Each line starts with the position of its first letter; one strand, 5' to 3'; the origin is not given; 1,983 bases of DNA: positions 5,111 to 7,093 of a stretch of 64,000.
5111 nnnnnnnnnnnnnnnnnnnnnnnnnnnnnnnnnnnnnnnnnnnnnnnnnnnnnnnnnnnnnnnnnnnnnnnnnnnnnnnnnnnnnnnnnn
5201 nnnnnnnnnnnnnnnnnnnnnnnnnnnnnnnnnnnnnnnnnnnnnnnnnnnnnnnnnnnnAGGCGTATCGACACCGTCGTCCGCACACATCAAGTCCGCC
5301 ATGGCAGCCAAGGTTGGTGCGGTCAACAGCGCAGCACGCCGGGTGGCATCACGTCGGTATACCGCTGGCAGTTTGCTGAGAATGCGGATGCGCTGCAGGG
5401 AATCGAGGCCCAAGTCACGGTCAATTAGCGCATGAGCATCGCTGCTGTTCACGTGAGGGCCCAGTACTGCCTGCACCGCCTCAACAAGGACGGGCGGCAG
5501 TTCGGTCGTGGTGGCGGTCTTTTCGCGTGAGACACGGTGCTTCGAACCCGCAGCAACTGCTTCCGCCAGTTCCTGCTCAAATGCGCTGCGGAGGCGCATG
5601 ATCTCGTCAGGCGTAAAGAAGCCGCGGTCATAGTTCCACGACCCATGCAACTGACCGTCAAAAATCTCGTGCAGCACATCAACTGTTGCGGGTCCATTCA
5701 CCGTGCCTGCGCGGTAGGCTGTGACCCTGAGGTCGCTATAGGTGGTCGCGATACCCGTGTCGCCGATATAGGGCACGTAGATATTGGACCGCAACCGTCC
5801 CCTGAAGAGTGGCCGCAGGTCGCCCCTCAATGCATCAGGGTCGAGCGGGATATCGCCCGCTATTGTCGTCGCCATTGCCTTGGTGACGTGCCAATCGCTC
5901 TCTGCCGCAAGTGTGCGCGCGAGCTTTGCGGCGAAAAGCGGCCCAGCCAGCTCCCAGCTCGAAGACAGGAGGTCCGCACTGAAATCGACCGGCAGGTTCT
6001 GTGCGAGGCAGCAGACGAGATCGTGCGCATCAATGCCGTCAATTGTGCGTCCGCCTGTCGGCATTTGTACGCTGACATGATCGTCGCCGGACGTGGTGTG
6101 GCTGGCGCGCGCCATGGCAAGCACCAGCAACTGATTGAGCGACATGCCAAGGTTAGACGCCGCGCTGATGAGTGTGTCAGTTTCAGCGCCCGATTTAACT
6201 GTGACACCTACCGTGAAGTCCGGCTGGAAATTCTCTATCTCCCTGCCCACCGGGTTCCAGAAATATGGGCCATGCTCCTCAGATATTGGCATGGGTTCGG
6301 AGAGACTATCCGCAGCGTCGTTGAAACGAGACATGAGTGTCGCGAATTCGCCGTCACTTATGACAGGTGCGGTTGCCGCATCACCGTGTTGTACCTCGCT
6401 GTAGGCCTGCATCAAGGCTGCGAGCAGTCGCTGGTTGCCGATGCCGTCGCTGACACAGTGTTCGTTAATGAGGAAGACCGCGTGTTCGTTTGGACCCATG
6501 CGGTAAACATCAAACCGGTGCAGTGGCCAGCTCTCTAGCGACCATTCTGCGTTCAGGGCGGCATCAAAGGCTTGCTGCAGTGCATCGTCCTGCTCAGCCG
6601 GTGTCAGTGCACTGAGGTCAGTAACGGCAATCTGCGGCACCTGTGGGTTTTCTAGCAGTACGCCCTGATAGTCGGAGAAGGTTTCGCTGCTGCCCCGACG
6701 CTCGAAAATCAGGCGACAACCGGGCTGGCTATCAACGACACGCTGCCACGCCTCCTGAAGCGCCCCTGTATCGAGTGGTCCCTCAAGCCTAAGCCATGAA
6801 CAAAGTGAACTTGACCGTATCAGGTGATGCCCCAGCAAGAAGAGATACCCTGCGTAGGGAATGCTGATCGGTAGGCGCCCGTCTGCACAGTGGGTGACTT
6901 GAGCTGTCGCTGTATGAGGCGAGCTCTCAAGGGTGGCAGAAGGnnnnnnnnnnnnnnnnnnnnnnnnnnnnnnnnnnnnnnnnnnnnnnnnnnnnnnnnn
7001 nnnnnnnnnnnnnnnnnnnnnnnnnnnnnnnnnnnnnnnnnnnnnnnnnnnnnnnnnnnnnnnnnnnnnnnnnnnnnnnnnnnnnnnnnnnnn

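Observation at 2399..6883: Non-canonical end of the assembly line: C - carrier - A(Ser) - C, no thioesterase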

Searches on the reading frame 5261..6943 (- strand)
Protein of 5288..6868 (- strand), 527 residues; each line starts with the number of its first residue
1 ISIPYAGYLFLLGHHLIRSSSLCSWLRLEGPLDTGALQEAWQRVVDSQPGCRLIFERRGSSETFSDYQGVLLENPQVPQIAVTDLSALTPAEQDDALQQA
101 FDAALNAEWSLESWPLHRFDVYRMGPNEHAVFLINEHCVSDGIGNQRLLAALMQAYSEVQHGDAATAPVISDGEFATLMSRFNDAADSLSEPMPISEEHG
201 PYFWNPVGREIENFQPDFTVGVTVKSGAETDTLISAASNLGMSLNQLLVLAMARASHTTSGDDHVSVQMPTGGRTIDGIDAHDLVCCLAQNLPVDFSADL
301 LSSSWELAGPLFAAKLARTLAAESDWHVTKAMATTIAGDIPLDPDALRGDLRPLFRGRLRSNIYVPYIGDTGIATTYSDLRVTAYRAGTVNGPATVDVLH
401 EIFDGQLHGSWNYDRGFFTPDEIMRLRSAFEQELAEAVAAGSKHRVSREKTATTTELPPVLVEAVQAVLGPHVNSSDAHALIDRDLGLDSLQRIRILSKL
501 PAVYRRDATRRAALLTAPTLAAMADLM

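Call 12: search_protein_families(library=pfam, proteins=[window:5486-6943:-], max_evalue=10)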
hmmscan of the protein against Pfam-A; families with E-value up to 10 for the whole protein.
window:5486-6943:- (486 aa): 2 families
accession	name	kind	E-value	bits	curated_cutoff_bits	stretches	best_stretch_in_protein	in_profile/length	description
PF00668.25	Condensation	-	1.8e-15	57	30.6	2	50-196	32-173/456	Condensation domain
PF16911.10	PapA_C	-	0.053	13.4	30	1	251-293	13-57/203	Phthiocerol/phthiodiolone dimycocerosyl transferase C-terminus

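Call 24: find_related_loci(query=A1, collection=genome_contigs, flank=10000)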
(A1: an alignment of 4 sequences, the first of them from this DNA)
Query A1 (546 aa) in genome_contigs; peptide patterns used: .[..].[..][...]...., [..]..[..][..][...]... (x = any residue, [..] = any of these).
45 stretches matched a pattern; 5 encode a relative of the query (tblastn E <= 1e-3); 5 distinct loci.
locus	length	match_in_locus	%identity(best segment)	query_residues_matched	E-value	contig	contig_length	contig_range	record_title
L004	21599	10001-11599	70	8-537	0e+0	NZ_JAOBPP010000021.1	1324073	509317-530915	Kordiimonas aestuarii strain JCM 17742 SW46_1_1324073, whole genome shotgun sequence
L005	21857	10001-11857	29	11-540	4e-62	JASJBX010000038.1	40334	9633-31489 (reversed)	MAG: Crocosphaera sp. isolate MO_133.B10 MO_133.c_326, whole genome shotgun sequence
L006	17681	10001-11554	31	8-539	5e-54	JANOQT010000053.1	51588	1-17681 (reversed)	MAG: Paracoccaceae bacterium isolate VAR_4_metabat_262 VAR_4_k141_186457, whole genome shotgun sequence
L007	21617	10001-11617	29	7-538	6e-43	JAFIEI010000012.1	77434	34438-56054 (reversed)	MAG: Salinarimonas sp. isolate BM_Day12_Bin.15 NODE_121_length_77434_cov_30.136600, whole genome shotgun sequence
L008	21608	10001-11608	28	18-543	3e-62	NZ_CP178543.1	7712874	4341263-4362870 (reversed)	Capilliphycus salinus ALCB114379 voucher ALCB 114379 chromosome, complete genome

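Call 26: search_protein_families(library=pfam, proteins=[L008:9611-15415:+, L008:15477-16673:+, L007:9638-14806:+, L007:14796-15968:+, L005:6851-11878:+, L005:11915-14869:+, L005:17462-18556:+, L006:14547-15743:+], max_evalue=0.01)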
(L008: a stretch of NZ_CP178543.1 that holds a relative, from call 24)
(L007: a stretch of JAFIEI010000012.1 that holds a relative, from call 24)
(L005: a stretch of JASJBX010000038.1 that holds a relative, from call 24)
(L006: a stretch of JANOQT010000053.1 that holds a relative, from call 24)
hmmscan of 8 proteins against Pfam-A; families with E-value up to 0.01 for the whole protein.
L008:9611-15415:+ (1935 aa): 10 families
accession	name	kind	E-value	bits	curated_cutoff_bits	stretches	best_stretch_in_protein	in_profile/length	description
PF00501.34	AMP-binding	-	6.9e-86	288.9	29.9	1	681-1053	3-384/384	AMP-binding enzyme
PF00668.25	Condensation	-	5.8e-80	269.6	30.6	2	1208-1641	2-436/456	Condensation domain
PF00106.31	adh_short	-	5.7e-49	166.7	26.6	1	1676-1864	1-189/195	short chain dehydrogenase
PF13561.12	adh_short_C2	-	9.6e-41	140.3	27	1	1687-1896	8-229/236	Enoyl-(Acyl carrier protein) reductase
PF00550.31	PP-binding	-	7e-15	55.5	20.8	2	593-657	3-66/67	Phosphopantetheine attachment site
PF13193.12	AMP-binding_C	-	2.5e-12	48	24.5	1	1112-1183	1-76/76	AMP-binding enzyme C-terminal domain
PF08659.16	KR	-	1.5e-09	38.4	22.6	1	1679-1789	4-118/180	KR domain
PF23297.2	ACP_SdgA_C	-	0.00041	20.8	27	0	592-668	11-89/95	Highly reducing polyketide synthase sdgA, C-terminal ACP domain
PF23441.1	SDR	-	0.0011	18.9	27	1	1732-1860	72-197/258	SDR-like rossmann domain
PF16911.10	PapA_C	-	0.0035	17.3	30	1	345-390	4-50/203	Phthiocerol/phthiodiolone dimycocerosyl transferase C-terminus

L008:15477-16673:+ (399 aa): 6 families
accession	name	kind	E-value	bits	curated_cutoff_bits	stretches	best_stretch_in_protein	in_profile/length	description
PF07690.21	MFS_1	-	1.5e-48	165.9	33.4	2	28-197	2-173/347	Major Facilitator Superfamily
PF12832.13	MFS_1_like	-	8.5e-15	55.1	25.2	2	228-375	223-372/373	MFS_1 like family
PF00083.30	Sugar_tr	-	1.8e-09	37.5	22.3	2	52-196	41-190/452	Sugar (and other) transporter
PF05977.19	MFS_3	-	1.9e-06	27.1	27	1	253-386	51-184/524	Transmembrane secretion effector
PF06779.20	MFS_4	-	4.5e-05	23.4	26.3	1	36-369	7-343/364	Uncharacterised MFS-type transporter YbfB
PF13347.12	MFS_2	-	0.0012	17.9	27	1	236-342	246-351/427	MFS/sugar transport protein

L007:9638-14806:+ (1723 aa): 5 families
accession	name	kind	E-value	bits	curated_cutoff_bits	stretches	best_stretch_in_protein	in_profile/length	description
PF00501.34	AMP-binding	-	3e-81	273.6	29.9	1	712-1082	2-384/384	AMP-binding enzyme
PF00668.25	Condensation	-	1.1e-23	84.1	30.6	1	138-379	20-264/456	Condensation domain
PF00550.31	PP-binding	-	2.2e-09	37.9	20.8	1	594-657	3-65/67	Phosphopantetheine attachment site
PF13193.12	AMP-binding_C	-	1.4e-07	32.7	24.5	1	1143-1216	1-76/76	AMP-binding enzyme C-terminal domain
PF16911.10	PapA_C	-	0.0017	18.3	30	1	340-460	5-125/203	Phthiocerol/phthiodiolone dimycocerosyl transferase C-terminus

L007:14796-15968:+ (391 aa): 2 families
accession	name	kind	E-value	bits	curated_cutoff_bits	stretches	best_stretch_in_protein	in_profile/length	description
PF00881.29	Nitroreductase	-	7.2e-09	36.5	23.5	1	61-86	18-43/167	Nitroreductase family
PF14512.11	TM1586_NiRdase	-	2.1e-05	24.7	27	1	61-97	158-195/215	Putative TM nitroreductase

L005:6851-11878:+ (1676 aa): 10 families
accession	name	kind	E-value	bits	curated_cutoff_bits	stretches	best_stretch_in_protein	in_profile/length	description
PF00109.32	ketoacyl-synt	-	5.5e-102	341.1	20.8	1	37-286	2-252/252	Beta-ketoacyl synthase, N-terminal domain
PF00698.26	Acyl_transf_1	-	4.5e-75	253.5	32.7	1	566-883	1-318/319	Acyl transferase domain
PF02801.28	Ketoacyl-synt_C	-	1.5e-44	151.3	20.8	1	294-411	1-118/119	Beta-ketoacyl synthase, C-terminal domain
PF00550.31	PP-binding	-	2.1e-23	82.8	20.8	3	1520-1583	3-66/67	Phosphopantetheine attachment site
PF22621.2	CurL-like_PKS_C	-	2.1e-23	82.5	27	1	477-540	1-64/64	CurL-like, PKS C-terminal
PF00668.25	Condensation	-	8.7e-23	81.2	30.6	1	1076-1493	33-433/456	Condensation domain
PF16197.11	KAsynt_C_assoc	-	1e-15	58.5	33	1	422-525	10-107/111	Ketoacyl-synthetase C-terminal extension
PF22336.2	RhiE-like_linker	-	3.5e-12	46.5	27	1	481-546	2-66/67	RhiE-like, KS-MAT linker domain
PF00108.29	Thiolase_N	-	3.4e-05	23.8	26.4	1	198-238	75-115/260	Thiolase, N-terminal domain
PF23297.2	ACP_SdgA_C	-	0.001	19.5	27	0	931-984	3-55/95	Highly reducing polyketide synthase sdgA, C-terminal ACP domain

L005:11915-14869:+ (985 aa): 3 families
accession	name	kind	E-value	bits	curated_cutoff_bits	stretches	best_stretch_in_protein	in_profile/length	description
PF00501.34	AMP-binding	-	7.4e-87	292.1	29.9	1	16-389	2-384/384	AMP-binding enzyme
PF00668.25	Condensation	-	3.1e-45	155.1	30.6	1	549-983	5-441/456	Condensation domain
PF13193.12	AMP-binding_C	-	6.5e-10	40.2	24.5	1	448-520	1-76/76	AMP-binding enzyme C-terminal domain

L005:17462-18556:+ (365 aa): 4 families
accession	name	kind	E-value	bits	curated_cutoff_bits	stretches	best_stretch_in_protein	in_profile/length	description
PF01850.27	PIN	-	2.3e-11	44.8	23.6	1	168-275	2-119/120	PIN domain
PF01938.26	TRAM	-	6.6e-05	23.1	21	1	297-349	4-55/61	TRAM domain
PF13638.12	PIN_4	-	9.1e-05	23.2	21.9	1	168-280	2-127/132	PIN domain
PF18477.7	PIN_9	-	0.0025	18.5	26.3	1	190-282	29-111/116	PIN like domain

L006:14547-15743:+ (399 aa): 2 families
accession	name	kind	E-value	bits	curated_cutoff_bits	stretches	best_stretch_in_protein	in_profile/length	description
PF00881.29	Nitroreductase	-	0.00037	21.2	23.5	0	66-148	23-95/167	Nitroreductase family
PF14512.11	TM1586_NiRdase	-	0.00075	19.6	27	1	65-96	162-194/215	Putative TM nitroreductase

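Call 27: search_protein_families(library=ncbifam, proteins=[L007:14796-15968:+, L006:14547-15743:+, L008:14636-15415:+, L005:11915-14869:+], max_evalue=0.01)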
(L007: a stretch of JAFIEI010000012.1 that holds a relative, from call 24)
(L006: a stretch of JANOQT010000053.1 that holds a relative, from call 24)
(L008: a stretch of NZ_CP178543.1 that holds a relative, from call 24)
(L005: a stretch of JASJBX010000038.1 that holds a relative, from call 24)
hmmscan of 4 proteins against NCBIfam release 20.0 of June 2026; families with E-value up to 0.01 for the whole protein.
L007:14796-15968:+ (391 aa): 5 families
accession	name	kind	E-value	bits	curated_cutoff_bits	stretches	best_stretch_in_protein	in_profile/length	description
NF047509.1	Rv3131_FMN_oxido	subfamily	2.2e-57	194.9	199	1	67-389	3-318/319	Acg family FMN-binding oxidoreductase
NF005901.0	PRK07877.1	equivalog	2.1e-19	69.2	476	2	47-179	361-488/722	Rv1355c family protein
NF011424.0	PRK14851.1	subfamily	6e-14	51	1170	1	55-341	320-604/679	hypothetical protein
NF011425.0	PRK14852.1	equivalog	3.3e-06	25.3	1337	1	56-198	609-746/989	hypothetical protein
NF008275.0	PRK11053.1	equivalog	0.0033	16.9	227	1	44-87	11-51/217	oxygen-insensitive NAD(P)H nitroreductase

L006:14547-15743:+ (399 aa): 4 families
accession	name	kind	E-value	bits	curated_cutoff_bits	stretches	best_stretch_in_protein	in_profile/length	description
NF047509.1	Rv3131_FMN_oxido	subfamily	5.1e-51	174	199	1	67-397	3-319/319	Acg family FMN-binding oxidoreductase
NF005901.0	PRK07877.1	equivalog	8.2e-15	54.1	476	1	64-348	378-650/722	Rv1355c family protein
NF011424.0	PRK14851.1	subfamily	1.5e-09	36.5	1170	1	64-197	329-459/679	hypothetical protein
NF011425.0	PRK14852.1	equivalog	1.9e-06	26.1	1337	1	38-199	594-746/989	hypothetical protein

L008:14636-15415:+ (260 aa): 231 families (the best 25 are shown)
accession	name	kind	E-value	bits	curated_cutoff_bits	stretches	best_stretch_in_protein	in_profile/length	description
NF009466.0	PRK12826.1-2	subfamily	9.3e-47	159.6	222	1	2-227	5-244/248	3-oxoacyl-ACP reductase FabG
NF005806.0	PRK07666.1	equivalog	5.6e-46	156.8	286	1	1-185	8-192/239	3-ketoacyl-ACP reductase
NF004198.0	PRK05653.1-3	equivalog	6.6e-46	156.8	296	1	1-222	8-241/248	3-oxoacyl-ACP reductase FabG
NF004791.0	PRK06138.1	equivalog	1.8e-44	151.9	312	1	1-193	6-197/252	SDR family oxidoreductase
NF004203.0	PRK05653.2-4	subfamily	4.2e-44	150.9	313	1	1-186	7-194/260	3-oxoacyl-ACP reductase FabG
TIGR01830.1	3oxo_ACP_reduc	equivalog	5e-44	150.8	297.75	1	3-225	1-236/239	3-oxoacyl-[acyl-carrier-protein] reductase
TIGR01963.1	PHB_DH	subfamily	2.3e-43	148.3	307.05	1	1-184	2-185/255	3-hydroxybutyrate dehydrogenase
NF009093.0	PRK12429.1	subfamily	3.6e-42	144.4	258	1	1-188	6-193/259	3-hydroxybutyrate dehydrogenase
NF004818.0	PRK06172.1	equivalog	1.4e-41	142.5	336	1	1-202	8-210/253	SDR family oxidoreductase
NF005559.1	PRK07231.1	subfamily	1.1e-40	139.7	215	1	1-225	5-245/249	glucose 1-dehydrogenase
NF004825.0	PRK06181.1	equivalog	1.8e-39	135.6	215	1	1-192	7-198/268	SDR family oxidoreductase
TIGR03971.1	SDR_subfam_1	subfamily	2e-39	135.6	300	1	1-189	4-205/271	mycofactocin-coupled SDR family oxidoreductase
NF005495.0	PRK07109.1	subfamily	9.3e-39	133.6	264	1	1-190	9-200/334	SDR family oxidoreductase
NF047923.1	pyridox_DH_SDR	equivalog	9.2e-38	130.2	325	1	1-221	4-234/243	pyridoxal 4-dehydrogenase, SDR-type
NF005594.0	PRK07326.1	equivalog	7.2e-37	127.2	271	1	1-209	7-216/237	SDR family oxidoreductase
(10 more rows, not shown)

L005:11915-14869:+ (985 aa): 107 families (the best 25 are shown)
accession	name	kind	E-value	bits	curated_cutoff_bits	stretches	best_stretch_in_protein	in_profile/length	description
NF004282.0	PRK05691.1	subfamily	1.5e-174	582.1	4090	3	14-389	1136-1484/4334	non-ribosomal peptide synthase/polyketide synthase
TIGR01733.1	AA-adenyl-dom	subfamily_domain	8.3e-129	430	317.4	1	36-464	1-409/409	amino acid adenylation domain-containing protein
NF041803.1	NRPS_SolG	exception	1.5e-122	410.2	2200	1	15-528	567-1072/1163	solanimycin non-ribosomal peptide synthetase SolG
NF047350.1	aureusi_NRPS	equivalog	6.6e-112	374.8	2500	2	16-527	420-892/2373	aureusimine non-ribosomal peptide synthetase AusA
NF007605.2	PRK10252.1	equivalog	1.1e-101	341.2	2400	1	15-535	460-966/1292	enterobactin non-ribosomal peptide synthetase EntF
NF003417.0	PRK04813.1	subfamily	7.8e-90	301.8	476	1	14-529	8-502/505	D-alanine--poly(phosphoribitol) ligase subunit DltA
NF038078.1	NRPS_MxcG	equivalog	3.8e-86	289.5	2300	1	14-539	461-969/1442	myxochelin non-ribosomal peptide synthetase MxcG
TIGR01734.1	D-ala-DACP-lig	equivalog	2e-84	284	559.85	1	14-529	5-501/504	D-alanine--poly(phosphoribitol) ligase subunit DltA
NF004837.0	PRK06187.1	subfamily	4.5e-76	256.2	476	1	16-535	15-527/531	long-chain-fatty-acid--CoA ligase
TIGR03098.1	ligase_PEP_1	hypoth_equivalog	5.5e-76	256.1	592.35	1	15-528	6-516/517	acyl-CoA ligase (AMP-forming), exosortase A system-associated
TIGR03443.1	alpha_am_amid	equivalog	1.5e-62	211.4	1030.1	2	30-480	266-747/1390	L-aminoadipate-semialdehyde dehydrogenase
NF005801.1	PRK07656.1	equivalog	2.7e-50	171.4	657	1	15-525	7-498/500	FadD3 family acyl-CoA ligase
NF006182.0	PRK08316.1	subfamily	4.2e-50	170.7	663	1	18-530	20-517/523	fatty acyl-CoA synthetase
NF052269.1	Staph_lig_FadD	equivalog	9.5e-49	166.1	650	1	15-532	6-495/499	long-chain-fatty-acid--CoA ligase FadD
NF005863.0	PRK07798.1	subfamily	5e-48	164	543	1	19-531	14-532/540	acyl-CoA synthetase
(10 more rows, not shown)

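Call 29: find_homologous_proteins(query=A1, max_evalue=0.00001)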
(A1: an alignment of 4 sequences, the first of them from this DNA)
Query A1 (4 sequences) (546 aa, profile of the alignment): 2 proteins with E <= 0.00001 among 8000 candidates.
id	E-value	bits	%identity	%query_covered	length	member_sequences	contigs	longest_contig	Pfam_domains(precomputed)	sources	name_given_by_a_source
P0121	9.4e-10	56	31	24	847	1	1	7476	PF00668.26,PF00550.32,PF00501.35,PF13193.13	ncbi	ncbi:MAG: non-ribosomal peptide synthetase, partial [Pseudonocardiales bacterium]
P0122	1.9e-6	45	27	28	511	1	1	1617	PF00668.26,PF00550.32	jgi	jgi:acyl carrier protein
